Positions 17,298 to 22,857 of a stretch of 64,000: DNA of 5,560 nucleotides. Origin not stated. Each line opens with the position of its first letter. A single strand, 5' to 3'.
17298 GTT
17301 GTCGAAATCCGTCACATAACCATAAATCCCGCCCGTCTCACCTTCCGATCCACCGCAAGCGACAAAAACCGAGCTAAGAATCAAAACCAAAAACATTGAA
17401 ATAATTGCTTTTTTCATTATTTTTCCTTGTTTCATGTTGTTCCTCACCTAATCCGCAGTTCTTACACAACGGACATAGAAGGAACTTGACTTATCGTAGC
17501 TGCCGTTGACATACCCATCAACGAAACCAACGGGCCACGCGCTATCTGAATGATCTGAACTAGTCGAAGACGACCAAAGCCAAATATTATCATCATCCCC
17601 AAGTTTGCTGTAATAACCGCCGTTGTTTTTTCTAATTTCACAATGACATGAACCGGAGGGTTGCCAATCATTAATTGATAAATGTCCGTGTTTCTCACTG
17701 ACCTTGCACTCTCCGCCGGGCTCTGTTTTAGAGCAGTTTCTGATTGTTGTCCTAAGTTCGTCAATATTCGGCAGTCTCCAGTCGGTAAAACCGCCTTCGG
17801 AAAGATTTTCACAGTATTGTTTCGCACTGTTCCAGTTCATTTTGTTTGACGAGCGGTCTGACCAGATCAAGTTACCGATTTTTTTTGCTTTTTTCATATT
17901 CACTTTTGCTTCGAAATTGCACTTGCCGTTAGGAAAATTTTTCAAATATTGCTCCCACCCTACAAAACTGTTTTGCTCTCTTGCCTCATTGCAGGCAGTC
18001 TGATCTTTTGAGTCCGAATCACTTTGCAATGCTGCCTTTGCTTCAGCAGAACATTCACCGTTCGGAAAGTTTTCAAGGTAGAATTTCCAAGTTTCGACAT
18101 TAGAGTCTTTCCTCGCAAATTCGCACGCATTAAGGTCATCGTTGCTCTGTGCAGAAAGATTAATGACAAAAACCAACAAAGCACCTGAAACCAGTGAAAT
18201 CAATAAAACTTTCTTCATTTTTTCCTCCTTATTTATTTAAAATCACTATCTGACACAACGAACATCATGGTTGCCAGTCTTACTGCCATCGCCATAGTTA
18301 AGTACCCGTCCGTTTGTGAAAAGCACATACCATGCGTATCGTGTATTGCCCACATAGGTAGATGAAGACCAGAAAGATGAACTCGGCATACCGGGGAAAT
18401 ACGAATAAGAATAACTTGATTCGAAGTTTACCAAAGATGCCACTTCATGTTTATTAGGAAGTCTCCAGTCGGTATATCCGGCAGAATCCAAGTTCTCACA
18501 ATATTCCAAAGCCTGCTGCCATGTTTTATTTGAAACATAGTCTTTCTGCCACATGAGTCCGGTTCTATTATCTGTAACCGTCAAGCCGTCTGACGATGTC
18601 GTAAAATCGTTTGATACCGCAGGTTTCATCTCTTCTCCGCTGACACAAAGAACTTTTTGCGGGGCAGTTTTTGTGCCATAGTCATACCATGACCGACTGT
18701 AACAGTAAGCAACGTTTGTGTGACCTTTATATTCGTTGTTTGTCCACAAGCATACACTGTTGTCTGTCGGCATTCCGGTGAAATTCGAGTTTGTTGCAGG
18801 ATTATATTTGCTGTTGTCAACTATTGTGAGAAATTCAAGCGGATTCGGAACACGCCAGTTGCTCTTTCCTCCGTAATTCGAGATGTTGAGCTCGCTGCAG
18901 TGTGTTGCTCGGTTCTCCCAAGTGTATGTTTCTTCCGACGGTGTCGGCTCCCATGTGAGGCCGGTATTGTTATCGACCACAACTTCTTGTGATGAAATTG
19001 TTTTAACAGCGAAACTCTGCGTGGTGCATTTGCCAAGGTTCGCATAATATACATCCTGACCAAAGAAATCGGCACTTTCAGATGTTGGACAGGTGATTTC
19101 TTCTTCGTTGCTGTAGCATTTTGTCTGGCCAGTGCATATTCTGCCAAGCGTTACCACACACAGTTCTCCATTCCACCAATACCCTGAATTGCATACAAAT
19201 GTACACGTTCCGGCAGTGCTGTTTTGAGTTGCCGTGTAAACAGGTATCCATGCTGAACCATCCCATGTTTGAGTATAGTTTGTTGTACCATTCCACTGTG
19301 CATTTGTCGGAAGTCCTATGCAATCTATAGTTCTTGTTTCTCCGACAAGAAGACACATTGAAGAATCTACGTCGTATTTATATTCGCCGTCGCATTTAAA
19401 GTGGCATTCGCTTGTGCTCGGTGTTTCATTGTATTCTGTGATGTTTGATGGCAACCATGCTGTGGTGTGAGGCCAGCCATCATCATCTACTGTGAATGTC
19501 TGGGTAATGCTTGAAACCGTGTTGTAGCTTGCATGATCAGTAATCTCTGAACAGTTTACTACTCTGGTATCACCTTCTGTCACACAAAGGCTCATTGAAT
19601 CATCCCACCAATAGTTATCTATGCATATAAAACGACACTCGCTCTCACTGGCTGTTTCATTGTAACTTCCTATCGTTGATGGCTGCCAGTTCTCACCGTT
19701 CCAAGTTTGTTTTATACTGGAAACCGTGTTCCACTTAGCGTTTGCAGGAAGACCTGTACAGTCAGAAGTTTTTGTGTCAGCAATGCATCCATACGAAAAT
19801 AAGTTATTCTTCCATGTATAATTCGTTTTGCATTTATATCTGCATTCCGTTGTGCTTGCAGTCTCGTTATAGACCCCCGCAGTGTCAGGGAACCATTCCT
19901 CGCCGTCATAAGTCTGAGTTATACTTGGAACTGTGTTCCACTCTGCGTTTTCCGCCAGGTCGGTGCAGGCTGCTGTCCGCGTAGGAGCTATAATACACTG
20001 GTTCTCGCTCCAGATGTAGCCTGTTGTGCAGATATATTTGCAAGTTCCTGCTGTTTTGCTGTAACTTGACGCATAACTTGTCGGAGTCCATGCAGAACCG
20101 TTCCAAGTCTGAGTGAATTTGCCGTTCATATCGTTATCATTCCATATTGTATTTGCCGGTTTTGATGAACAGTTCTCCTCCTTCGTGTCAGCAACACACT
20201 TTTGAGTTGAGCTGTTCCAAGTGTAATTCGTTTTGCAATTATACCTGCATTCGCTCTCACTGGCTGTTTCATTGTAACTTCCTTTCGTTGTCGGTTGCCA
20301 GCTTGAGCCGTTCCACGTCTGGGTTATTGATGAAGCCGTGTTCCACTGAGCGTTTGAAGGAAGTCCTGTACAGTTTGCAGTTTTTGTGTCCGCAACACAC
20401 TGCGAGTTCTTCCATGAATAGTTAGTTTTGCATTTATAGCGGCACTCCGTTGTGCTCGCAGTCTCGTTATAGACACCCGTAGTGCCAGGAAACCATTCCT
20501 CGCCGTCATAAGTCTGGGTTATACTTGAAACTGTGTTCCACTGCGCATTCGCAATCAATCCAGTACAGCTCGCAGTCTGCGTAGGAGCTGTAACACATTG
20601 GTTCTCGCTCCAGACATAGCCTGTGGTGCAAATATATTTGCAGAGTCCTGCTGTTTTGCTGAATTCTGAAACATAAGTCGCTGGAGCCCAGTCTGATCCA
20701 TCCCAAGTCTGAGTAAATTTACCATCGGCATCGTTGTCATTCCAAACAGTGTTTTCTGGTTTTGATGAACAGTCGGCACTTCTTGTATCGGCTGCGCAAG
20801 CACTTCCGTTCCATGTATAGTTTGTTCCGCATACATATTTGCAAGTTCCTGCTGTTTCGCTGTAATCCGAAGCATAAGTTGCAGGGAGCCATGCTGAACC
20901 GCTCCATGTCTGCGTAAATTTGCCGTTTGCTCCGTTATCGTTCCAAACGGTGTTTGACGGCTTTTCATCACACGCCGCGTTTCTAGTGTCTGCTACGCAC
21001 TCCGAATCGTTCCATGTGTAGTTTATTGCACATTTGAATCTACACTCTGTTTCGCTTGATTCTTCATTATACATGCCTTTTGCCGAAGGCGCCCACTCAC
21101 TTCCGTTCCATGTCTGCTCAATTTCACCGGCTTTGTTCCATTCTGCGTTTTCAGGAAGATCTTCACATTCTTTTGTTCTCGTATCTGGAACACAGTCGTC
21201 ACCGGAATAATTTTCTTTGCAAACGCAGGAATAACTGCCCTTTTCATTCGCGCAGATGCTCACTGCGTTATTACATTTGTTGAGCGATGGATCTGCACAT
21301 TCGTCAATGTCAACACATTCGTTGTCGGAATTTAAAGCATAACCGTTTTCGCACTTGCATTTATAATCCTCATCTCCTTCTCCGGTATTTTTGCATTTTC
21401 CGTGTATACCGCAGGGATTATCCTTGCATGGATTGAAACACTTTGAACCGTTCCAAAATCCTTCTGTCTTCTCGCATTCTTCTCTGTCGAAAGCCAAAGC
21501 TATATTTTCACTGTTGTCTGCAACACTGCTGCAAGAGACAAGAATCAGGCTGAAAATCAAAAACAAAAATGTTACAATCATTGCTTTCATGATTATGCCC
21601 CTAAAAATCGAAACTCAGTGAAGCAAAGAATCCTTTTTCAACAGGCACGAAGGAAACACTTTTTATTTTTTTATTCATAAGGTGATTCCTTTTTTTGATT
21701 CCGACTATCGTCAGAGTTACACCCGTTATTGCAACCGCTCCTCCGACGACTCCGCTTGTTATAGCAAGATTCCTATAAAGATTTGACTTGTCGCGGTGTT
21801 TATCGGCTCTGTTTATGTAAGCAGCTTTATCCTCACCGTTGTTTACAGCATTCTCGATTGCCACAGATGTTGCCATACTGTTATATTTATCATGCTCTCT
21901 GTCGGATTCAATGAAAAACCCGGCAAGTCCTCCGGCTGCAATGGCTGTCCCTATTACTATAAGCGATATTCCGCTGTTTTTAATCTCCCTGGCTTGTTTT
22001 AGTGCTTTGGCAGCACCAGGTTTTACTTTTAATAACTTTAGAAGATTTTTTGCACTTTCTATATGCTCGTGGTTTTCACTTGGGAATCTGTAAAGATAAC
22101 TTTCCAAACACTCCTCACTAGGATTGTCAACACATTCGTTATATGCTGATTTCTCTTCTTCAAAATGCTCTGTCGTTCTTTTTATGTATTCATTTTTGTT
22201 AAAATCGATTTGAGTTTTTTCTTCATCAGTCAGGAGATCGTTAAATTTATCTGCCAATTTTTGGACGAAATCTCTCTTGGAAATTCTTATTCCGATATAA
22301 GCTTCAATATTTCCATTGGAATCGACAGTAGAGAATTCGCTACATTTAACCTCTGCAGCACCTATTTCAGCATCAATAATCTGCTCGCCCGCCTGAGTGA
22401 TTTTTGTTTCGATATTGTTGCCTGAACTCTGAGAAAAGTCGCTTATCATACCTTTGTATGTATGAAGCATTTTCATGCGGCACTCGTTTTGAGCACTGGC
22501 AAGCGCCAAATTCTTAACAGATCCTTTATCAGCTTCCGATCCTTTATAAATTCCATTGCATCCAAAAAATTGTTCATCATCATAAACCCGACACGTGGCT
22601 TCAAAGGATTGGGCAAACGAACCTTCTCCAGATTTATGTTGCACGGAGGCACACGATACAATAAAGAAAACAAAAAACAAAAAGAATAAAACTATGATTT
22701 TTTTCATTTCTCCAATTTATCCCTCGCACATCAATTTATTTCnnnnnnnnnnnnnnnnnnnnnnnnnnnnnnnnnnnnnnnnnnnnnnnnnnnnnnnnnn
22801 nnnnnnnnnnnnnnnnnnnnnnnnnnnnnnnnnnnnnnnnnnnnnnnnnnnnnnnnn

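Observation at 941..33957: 33-kb single-strand array of about 30 paralogous secreted/lipoprotein genes, at least 15 ending in the WRLP...RCVR (Fib_succ_major-like) domain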

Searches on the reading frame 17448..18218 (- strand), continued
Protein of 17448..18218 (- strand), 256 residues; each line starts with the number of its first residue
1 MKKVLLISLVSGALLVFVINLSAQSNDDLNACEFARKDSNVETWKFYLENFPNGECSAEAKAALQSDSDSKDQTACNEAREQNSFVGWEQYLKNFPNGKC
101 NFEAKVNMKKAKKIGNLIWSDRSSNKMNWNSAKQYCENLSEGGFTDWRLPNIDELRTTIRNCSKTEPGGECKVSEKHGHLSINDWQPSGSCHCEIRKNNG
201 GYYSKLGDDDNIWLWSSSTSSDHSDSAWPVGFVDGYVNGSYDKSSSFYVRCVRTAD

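Call 48: find_encoding_contigs(protein=P0007, flank=10000, max_places=1)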
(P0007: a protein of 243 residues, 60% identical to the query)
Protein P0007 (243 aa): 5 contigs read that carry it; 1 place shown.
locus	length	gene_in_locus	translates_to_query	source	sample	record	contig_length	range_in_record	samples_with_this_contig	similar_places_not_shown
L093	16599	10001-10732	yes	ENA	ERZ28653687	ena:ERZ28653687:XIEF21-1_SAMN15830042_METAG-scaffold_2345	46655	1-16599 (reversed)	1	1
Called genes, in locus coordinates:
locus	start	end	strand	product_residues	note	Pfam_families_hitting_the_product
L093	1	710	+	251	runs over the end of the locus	PF01255:Prenyltransf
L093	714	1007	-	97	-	PF13560:HTH_31, PF12844:HTH_19, PF13443:HTH_26 (weak), PF01381:HTH_3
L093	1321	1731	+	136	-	PF07603:Lcl_C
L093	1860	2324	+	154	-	-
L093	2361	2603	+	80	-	-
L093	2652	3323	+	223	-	-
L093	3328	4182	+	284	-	-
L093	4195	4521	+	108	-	PF13620:CarboxypepD_reg, PF13715:CarbopepD_reg_2, PF08308:PEGA (weak)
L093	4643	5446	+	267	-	-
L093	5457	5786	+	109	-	PF22904:NOMO1-like_2nd, PF13620:CarboxypepD_reg, PF13715:CarbopepD_reg_2, PF17210:SdrD_B (weak), PF17802:SpaA (weak)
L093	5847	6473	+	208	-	-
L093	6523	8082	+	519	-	-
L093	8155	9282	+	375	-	PF07603:Lcl_C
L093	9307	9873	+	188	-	PF07603:Lcl_C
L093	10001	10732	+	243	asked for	PF07603:Lcl_C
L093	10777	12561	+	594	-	PF13620:CarboxypepD_reg, PF13715:CarbopepD_reg_2 (weak), PF07603:Lcl_C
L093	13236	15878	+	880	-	PF13620:CarboxypepD_reg, PF13715:CarbopepD_reg_2, PF19190:BACON_2 (weak), PF22076:Cep192_D6 (weak), PF07603:Lcl_C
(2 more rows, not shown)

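Call 57: find_encoding_contigs(protein=P0063, flank=8000, max_places=2)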
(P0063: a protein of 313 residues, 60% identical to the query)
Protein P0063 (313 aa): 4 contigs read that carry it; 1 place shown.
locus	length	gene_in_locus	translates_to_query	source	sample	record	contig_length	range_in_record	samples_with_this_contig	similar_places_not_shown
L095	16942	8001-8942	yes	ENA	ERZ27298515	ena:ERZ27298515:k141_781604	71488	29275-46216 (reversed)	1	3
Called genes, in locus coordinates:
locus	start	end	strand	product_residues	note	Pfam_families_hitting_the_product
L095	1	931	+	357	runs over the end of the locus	-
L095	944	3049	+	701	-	-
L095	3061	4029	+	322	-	PF07603:Lcl_C (weak)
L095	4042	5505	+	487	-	-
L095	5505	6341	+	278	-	PF07603:Lcl_C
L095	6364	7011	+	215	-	PF07603:Lcl_C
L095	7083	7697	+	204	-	PF07603:Lcl_C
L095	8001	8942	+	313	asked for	PF07603:Lcl_C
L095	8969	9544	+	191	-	PF13240:Zn_Ribbon_1 (weak), PF05656:DUF805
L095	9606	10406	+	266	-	-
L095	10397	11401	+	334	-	-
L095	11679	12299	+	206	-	PF07603:Lcl_C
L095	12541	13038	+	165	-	PF02381:MraZ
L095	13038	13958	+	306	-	PF01795:Methyltransf_5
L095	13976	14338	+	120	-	-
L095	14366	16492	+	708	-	PF03717:PBP_dimer, PF00905:Transpeptidase, PF03793:PASTA (weak)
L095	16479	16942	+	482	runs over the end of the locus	PF01225:Mur_ligase, PF08245:Mur_ligase_M, PF02875:Mur_ligase_C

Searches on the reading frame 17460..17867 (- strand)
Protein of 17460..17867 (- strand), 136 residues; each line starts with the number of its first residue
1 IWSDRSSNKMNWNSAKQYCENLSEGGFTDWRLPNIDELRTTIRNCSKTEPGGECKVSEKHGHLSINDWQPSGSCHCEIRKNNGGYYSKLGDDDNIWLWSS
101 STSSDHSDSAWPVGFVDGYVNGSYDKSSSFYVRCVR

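Call 70: search_protein_families(library=ncbifam, proteins=[window:17460-17867:-], max_evalue=10)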
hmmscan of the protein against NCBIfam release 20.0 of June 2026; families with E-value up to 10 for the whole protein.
window:17460-17867:- (136 aa): 3 families
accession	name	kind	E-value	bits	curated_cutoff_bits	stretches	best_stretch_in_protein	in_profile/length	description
NF047850.1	Lsa25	exception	0.0035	17.2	260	1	17-41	120-144/207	surface adhesin Lsa25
NF052322.1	FimD_tip_adhes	equivalog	0.036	12.8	170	1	13-40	580-609/664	fimbrial tip adhesin FimD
NF047763.1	LIC_10572_fam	equivalog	0.12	12.4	200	1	2-43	121-156/205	LIC_10572 family protein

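Call 73: search_protein_representatives(alignment_id=A4)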
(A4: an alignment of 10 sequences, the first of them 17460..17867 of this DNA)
Query: 10 sequences, 135 profile positions. Proteins with E-value up to 0.001 (for the whole library): 24821; up to 1e-10: 8065; up to 1e-30: 688. The best 150 are listed.
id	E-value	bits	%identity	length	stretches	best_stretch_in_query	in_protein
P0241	0.0e+00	1042.5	-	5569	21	2-135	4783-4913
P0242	9.9e-180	605.2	-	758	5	2-135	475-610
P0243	1.5e-179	604.6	-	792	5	1-135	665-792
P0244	1.1e-154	524.2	-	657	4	2-135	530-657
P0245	1.1e-148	504.7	-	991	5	1-135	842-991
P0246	7.6e-148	502.0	-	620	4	1-135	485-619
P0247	2.0e-146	497.3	-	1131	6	2-135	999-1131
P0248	2.8e-145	493.7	-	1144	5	2-135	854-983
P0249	5.6e-145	492.7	-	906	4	1-135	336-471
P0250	3.2e-134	457.8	-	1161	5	2-135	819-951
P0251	3.9e-134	457.6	-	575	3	1-135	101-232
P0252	4.2e-132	451.0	-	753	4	2-135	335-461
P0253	3.3e-126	431.9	-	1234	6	1-135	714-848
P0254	1.4e-125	429.8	-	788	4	10-135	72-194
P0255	1.3e-123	423.5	-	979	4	2-135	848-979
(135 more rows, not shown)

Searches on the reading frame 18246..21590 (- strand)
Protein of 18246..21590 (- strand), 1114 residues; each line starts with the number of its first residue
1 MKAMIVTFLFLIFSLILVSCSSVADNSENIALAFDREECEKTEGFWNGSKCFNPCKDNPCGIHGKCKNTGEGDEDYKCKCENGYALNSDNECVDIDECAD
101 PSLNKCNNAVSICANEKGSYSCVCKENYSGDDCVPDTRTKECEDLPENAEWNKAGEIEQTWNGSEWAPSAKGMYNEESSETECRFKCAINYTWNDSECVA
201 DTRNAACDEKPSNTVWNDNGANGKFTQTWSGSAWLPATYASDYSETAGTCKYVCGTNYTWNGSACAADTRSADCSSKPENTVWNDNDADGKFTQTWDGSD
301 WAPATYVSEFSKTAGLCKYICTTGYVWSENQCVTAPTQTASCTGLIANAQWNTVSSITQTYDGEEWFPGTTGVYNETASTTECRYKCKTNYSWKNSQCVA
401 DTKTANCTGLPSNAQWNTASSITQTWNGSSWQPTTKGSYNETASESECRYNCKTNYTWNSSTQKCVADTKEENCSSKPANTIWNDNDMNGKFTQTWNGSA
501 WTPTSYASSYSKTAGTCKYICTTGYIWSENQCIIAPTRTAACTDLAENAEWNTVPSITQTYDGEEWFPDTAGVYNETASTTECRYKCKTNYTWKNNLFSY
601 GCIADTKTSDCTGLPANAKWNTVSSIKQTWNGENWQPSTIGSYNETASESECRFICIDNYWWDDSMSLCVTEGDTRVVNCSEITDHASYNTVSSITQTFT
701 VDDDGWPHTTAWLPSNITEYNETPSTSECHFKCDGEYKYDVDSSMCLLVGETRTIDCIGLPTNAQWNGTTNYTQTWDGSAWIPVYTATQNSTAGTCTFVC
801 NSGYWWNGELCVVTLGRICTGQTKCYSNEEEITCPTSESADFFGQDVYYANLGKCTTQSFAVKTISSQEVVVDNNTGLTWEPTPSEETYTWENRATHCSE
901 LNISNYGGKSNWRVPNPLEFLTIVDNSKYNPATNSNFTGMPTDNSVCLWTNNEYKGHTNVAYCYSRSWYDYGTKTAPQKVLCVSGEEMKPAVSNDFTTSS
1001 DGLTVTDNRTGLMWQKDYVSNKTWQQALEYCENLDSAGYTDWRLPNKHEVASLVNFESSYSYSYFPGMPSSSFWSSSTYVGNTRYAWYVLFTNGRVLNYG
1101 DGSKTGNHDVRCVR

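Call 4: search_protein_families(library=pfam, proteins=[window:18246-21590:-], max_evalue=0.01)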
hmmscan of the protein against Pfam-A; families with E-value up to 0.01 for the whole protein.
window:18246-21590:- (1114 aa): 6 families
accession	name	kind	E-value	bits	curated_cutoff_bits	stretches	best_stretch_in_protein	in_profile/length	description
PF07603.17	Lcl_C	-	6.5e-47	159.1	34.9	2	1004-1114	2-117/117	Lcl C-terminal domain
PF00008.33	EGF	-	2.3e-08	34.6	21.5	1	55-85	1-29/32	EGF-like domain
PF07645.21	EGF_CA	-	3.2e-08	34.1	27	1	94-140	1-41/43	Calcium-binding EGF domain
PF19565.4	DUF6087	-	1.7e-06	28.7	27.1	0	493-513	46-66/99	Family of unknown function (DUF6087)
PF12662.13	cEGF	-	2.2e-05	24.7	26.6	1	76-97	2-24/24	Complement Clr-like EGF-like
PF04213.18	HtaA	-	0.0026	18.8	24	0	343-406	17-82/164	Htaa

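Call 5: search_protein_families(library=ncbifam, proteins=[window:18246-21590:-], max_evalue=0.01)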
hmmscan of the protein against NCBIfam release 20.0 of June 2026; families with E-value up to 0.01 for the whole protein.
window:18246-21590:- (1114 aa): 0 families

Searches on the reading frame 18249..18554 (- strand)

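Call 70: search_protein_families(library=ncbifam, proteins=[window:18249-18554:-], max_evalue=10)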
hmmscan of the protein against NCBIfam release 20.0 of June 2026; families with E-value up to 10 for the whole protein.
window:18249-18554:- (102 aa): 5 families
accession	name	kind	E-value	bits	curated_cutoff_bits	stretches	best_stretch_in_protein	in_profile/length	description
NF047850.1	Lsa25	exception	5.7e-08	32.8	260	1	14-102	117-207/207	surface adhesin Lsa25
NF052322.1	FimD_tip_adhes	equivalog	5.8e-07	28.6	170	1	10-102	577-661/664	fimbrial tip adhesin FimD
TIGR02145.1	Fib_succ_major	domain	0.00017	22.4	41.65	1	55-102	129-175/176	FISUMP domain-containing protein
NF047763.1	LIC_10572_fam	equivalog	0.079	12.9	200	1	2-101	121-204/205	LIC_10572 family protein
NF046116.1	adhesin_Lcl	equivalog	0.17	10.4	500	1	5-92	337-422/431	collagen-like adhesin Lcl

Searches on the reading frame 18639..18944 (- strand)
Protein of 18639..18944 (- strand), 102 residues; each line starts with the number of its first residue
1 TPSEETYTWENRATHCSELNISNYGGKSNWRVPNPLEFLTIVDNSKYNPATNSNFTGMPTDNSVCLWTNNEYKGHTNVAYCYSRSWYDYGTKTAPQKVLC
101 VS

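Call 70: search_protein_families(library=ncbifam, proteins=[window:18639-18944:-], max_evalue=10)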
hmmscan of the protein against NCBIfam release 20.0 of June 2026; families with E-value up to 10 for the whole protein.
window:18639-18944:- (102 aa): 1 family
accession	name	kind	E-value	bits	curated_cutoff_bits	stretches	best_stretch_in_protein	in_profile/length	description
NF047850.1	Lsa25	exception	0.0056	16.5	260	1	21-96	124-196/207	surface adhesin Lsa25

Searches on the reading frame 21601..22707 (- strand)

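Call 6: search_protein_families(library=pfam, proteins=[window:21601-22707:-], max_evalue=0.01)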
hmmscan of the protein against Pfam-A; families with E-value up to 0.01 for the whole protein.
window:21601-22707:- (368 aa): 1 family
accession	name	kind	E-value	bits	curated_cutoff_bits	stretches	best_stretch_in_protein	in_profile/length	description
PF09716.15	ETRAMP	-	4.4e-06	27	29.1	0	218-269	30-78/81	Malarial early transcribed membrane protein (ETRAMP)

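Call 39: search_protein_families(library=ncbifam, proteins=[window:21601-22707:-], max_evalue=0.1)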
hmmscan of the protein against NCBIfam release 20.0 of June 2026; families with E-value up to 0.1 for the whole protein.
window:21601-22707:- (368 aa): 2 families
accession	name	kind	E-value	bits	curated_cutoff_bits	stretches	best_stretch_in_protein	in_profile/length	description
NF052655.1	XchromeleprotEdmS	equivalog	0.018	14.9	100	1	152-170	22-40/54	extrachromosomal elements maintenance protein EdmS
NF011142.0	PRK14555.1-3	equivalog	0.069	12.9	237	0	83-178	7-100/154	RNA-binding protein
